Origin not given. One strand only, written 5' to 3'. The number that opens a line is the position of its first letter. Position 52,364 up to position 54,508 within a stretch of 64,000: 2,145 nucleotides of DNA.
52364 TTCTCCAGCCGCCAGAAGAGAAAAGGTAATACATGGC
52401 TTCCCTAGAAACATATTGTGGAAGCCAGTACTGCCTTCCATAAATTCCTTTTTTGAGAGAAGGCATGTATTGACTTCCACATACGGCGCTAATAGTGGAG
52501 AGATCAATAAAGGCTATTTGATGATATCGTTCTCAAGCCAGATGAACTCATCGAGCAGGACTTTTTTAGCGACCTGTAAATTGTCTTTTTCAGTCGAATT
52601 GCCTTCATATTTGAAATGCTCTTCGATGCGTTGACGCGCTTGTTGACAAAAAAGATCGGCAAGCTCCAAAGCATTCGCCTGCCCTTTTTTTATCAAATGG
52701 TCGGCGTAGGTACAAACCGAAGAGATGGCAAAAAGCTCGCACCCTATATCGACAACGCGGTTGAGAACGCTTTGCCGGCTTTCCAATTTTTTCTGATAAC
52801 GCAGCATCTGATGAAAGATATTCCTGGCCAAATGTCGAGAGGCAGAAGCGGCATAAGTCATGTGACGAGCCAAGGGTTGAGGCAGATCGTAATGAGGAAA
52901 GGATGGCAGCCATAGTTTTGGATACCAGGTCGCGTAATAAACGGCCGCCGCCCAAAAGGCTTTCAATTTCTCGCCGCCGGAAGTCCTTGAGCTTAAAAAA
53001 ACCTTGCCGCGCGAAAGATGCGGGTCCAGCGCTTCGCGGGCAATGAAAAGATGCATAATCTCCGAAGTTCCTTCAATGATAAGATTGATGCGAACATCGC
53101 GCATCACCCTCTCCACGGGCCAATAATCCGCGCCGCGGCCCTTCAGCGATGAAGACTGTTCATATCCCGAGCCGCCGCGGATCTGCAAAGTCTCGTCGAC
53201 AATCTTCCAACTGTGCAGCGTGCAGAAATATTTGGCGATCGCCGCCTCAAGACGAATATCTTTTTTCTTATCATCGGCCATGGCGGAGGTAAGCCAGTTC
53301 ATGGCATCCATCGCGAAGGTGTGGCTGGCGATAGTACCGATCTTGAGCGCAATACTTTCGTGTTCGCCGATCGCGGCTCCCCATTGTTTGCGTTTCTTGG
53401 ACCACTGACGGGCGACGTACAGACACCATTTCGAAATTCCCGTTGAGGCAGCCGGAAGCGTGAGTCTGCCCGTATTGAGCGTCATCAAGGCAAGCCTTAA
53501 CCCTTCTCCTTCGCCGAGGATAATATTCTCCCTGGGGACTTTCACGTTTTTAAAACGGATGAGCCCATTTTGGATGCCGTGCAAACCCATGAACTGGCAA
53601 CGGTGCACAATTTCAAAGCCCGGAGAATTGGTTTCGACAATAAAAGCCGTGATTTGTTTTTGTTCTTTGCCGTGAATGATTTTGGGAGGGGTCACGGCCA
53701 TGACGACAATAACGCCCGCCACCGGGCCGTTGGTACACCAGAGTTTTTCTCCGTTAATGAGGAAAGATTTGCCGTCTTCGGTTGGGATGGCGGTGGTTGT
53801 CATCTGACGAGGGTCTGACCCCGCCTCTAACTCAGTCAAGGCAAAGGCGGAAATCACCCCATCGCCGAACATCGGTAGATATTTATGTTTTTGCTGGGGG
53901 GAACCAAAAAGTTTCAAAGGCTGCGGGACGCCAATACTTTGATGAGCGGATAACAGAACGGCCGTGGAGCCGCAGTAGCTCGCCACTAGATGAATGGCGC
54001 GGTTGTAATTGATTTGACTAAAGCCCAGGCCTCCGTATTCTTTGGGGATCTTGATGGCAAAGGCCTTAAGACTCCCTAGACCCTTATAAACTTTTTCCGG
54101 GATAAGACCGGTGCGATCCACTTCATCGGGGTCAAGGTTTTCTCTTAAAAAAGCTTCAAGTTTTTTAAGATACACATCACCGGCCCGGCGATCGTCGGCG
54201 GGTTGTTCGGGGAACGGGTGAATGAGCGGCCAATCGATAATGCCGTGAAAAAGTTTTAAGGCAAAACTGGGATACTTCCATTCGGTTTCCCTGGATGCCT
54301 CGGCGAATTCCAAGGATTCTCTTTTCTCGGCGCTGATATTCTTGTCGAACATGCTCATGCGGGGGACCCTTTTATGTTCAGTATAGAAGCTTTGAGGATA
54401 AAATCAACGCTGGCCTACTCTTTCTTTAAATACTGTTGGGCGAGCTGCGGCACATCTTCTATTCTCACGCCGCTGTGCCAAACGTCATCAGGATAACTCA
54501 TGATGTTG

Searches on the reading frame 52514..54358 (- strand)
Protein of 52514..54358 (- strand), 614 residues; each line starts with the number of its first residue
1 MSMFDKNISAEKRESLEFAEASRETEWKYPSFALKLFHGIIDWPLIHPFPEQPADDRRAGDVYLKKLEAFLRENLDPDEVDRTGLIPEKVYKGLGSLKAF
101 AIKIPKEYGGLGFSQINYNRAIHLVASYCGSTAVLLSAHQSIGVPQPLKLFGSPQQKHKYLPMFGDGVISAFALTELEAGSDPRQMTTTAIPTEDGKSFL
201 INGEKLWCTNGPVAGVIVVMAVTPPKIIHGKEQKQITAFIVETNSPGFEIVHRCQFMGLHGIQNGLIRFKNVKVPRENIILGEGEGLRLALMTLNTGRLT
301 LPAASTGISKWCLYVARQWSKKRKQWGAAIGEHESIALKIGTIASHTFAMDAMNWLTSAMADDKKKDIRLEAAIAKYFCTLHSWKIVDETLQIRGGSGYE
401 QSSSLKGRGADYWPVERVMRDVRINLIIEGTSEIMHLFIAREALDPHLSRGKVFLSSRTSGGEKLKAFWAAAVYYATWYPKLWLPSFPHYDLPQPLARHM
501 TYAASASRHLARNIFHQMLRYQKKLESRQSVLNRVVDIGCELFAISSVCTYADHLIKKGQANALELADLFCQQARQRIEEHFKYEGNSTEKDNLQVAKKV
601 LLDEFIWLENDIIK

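Call 12: search_protein_families(library=pfam, proteins=[window:52514-54358:-])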
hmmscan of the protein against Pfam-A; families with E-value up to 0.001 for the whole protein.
window:52514-54358:- (614 aa): 7 families
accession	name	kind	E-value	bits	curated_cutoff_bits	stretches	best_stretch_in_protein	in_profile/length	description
PF00441.29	Acyl-CoA_dh_1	-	1.2e-32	113.5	22.4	1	284-443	1-149/150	Acyl-CoA dehydrogenase, C-terminal domain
PF02770.24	Acyl-CoA_dh_M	-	4e-21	75.4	33.3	1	171-272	1-97/97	Acyl-CoA dehydrogenase, middle domain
PF02771.21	Acyl-CoA_dh_N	-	3.8e-19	69.6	22.9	1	65-164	9-109/113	Acyl-CoA dehydrogenase, N-terminal domain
PF21343.2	ACAD9-ACADV_C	-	6.2e-10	39.9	27.8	1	501-599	8-109/120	ACAD9/ACADV, C-terminal domain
PF21263.2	Acyl-CoA-dh_C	-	6.7e-07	30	27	1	520-584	16-76/96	Acyl-CoA dehydrogenase, C-terminal domain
PF11794.13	HpaB_N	-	6.3e-06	26.4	35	1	199-280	178-269/270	4-hydroxyphenylacetate 3-hydroxylase N terminal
PF08028.16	Acyl-CoA_dh_2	-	7.5e-06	26.7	22.7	1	302-424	4-125/134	Acyl-CoA dehydrogenase, C-terminal domain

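Call 69: find_encoding_contigs(protein=window:52514-54358:-, flank=3000, max_places=6)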
Protein window:52514-54358:- (614 aa): 3 contigs read that carry it; 2 places shown.
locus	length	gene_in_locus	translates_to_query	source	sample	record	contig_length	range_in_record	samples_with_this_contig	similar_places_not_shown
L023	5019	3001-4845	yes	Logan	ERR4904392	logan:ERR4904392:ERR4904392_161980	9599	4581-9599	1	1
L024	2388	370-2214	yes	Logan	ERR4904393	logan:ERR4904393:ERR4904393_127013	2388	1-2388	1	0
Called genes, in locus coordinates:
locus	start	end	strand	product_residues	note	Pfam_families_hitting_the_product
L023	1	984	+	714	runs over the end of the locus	PF00378:ECH_1, PF16113:ECH_2, PF02737:3HCDH_N, PF00725:3HCDH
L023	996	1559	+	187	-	PF01789:PsbP, PF18933:PsbP_2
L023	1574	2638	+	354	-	PF09445:Methyltransf_15 (faint), PF05958:tRNA_U5-meth_tr, PF03602:Cons_hypoth95 (weak), PF13847:Methyltransf_31 (weak)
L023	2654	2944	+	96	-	-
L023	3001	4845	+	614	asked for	PF02771:Acyl-CoA_dh_N, PF02770:Acyl-CoA_dh_M, PF11794:HpaB_N (faint), PF00441:Acyl-CoA_dh_1, PF08028:Acyl-CoA_dh_2 (faint), PF21343:ACAD9-ACADV_C, PF21263:Acyl-CoA-dh_C (weak)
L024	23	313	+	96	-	-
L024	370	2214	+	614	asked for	PF02771:Acyl-CoA_dh_N, PF02770:Acyl-CoA_dh_M, PF11794:HpaB_N (faint), PF00441:Acyl-CoA_dh_1, PF08028:Acyl-CoA_dh_2 (faint), PF21343:ACAD9-ACADV_C, PF21263:Acyl-CoA-dh_C (weak)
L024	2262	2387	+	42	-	?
